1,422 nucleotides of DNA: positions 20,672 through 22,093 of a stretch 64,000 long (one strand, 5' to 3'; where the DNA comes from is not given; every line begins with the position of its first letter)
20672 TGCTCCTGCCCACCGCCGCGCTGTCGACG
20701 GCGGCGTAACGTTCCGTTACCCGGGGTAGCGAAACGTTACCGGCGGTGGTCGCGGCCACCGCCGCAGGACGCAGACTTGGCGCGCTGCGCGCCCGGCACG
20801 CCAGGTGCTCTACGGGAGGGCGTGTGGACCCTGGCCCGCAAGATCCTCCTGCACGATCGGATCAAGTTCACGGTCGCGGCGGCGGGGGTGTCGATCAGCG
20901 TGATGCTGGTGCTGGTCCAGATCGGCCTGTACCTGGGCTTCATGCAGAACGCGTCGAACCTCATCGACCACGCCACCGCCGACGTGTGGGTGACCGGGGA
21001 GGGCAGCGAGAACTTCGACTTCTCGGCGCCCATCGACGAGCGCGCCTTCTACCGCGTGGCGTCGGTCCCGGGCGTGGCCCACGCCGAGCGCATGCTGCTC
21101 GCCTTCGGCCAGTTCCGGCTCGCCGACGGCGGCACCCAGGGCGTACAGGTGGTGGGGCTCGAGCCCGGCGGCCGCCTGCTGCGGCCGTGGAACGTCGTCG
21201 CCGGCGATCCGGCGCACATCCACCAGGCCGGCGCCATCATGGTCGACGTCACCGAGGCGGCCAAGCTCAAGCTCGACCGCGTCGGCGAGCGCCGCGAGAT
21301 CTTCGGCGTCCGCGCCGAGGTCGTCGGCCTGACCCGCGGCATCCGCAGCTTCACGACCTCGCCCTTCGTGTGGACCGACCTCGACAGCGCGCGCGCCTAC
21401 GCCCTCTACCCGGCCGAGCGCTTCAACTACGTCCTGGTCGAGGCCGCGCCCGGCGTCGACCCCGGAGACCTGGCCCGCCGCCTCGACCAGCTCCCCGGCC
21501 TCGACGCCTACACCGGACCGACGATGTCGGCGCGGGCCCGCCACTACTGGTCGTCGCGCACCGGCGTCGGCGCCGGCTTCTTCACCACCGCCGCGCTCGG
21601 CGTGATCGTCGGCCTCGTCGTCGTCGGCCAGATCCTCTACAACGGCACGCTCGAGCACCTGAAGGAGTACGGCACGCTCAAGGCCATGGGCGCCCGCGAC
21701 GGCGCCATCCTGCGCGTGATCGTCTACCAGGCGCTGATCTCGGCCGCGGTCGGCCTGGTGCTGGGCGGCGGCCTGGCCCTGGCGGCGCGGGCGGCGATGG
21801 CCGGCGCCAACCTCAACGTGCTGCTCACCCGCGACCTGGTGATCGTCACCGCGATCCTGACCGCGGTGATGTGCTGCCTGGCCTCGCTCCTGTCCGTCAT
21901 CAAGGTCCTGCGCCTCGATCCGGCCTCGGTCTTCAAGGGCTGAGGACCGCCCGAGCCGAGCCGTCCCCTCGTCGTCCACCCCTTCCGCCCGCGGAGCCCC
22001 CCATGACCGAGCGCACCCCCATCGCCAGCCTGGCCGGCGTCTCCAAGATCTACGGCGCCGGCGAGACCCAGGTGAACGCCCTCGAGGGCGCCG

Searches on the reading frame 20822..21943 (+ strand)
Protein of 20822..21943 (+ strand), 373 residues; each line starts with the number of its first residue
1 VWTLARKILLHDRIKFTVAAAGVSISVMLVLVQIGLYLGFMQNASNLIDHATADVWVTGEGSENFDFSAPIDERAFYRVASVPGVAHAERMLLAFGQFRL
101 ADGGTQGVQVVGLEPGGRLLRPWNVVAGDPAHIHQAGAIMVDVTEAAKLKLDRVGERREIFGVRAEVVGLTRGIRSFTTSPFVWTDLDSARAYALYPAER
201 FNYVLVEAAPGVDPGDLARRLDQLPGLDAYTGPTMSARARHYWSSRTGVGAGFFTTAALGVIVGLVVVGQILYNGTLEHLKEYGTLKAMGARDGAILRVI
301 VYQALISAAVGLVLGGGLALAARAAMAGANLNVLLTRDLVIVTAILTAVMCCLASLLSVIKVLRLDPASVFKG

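Call 8: search_protein_families(library=pfam, proteins=[window:20822-21943:+])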
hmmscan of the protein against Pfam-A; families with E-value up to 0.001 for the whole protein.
window:20822-21943:+ (373 aa): 2 families
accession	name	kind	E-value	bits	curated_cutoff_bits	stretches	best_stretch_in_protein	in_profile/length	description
PF12704.14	MacB_PCD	-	4.2e-15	57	27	1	18-223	3-206/207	MacB-like periplasmic core domain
PF02687.27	FtsX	-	1.3e-12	48.2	25.5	1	257-367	4-120/120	FtsX-like permease C-terminal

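Call 37: search_protein_families(library=ncbifam, proteins=[window:20822-21943:+], max_evalue=0.00001)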
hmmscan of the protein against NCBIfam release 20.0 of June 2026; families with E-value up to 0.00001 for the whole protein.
window:20822-21943:+ (373 aa): 2 families
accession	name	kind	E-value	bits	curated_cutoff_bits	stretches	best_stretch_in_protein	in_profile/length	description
TIGR01185.1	devC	equivalog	6.8e-36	124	290.35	1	4-371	3-380/380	ABC transporter permease DevC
TIGR03434.1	ADOP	subfamily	6.6e-07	27.8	622.3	1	256-370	684-799/803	ADOP family duplicated permease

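Call 38: find_related_loci(query=window:20822-21943:+, collection=metagenome_contigs, flank=5000)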
Query window:20822-21943:+ (373 aa) in metagenome_contigs; peptide patterns used: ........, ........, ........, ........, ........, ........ (x = any residue, [..] = any of these).
149 stretches matched a pattern; 66 encode a relative of the query (tblastn E <= 1e-3); 66 distinct loci.
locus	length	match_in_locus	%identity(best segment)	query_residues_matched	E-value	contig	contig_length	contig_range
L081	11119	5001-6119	89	1-373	0e+0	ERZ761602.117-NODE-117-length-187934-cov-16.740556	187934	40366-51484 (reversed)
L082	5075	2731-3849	87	1-373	0e+0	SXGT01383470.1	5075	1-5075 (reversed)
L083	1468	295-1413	84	1-373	0e+0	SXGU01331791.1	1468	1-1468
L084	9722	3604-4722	84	1-373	0e+0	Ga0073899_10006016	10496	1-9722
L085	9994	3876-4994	85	1-373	0e+0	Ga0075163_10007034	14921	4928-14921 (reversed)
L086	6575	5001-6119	82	1-373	0e+0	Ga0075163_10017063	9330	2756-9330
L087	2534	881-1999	84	1-373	0e+0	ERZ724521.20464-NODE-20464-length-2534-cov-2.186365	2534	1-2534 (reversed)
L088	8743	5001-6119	83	1-373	0e+0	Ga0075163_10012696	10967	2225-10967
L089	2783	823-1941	82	1-373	0e+0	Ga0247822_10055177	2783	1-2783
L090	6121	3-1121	82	1-373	0e+0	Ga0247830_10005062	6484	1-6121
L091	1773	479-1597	77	1-373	0e+0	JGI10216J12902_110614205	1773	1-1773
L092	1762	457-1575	78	1-373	0e+0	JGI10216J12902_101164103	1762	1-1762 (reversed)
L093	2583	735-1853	70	1-373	0e+0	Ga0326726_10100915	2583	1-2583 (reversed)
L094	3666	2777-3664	85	1-296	1e-170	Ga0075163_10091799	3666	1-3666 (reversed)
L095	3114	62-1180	66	1-373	9e-158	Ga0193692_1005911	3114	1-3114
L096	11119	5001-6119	66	1-373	2e-145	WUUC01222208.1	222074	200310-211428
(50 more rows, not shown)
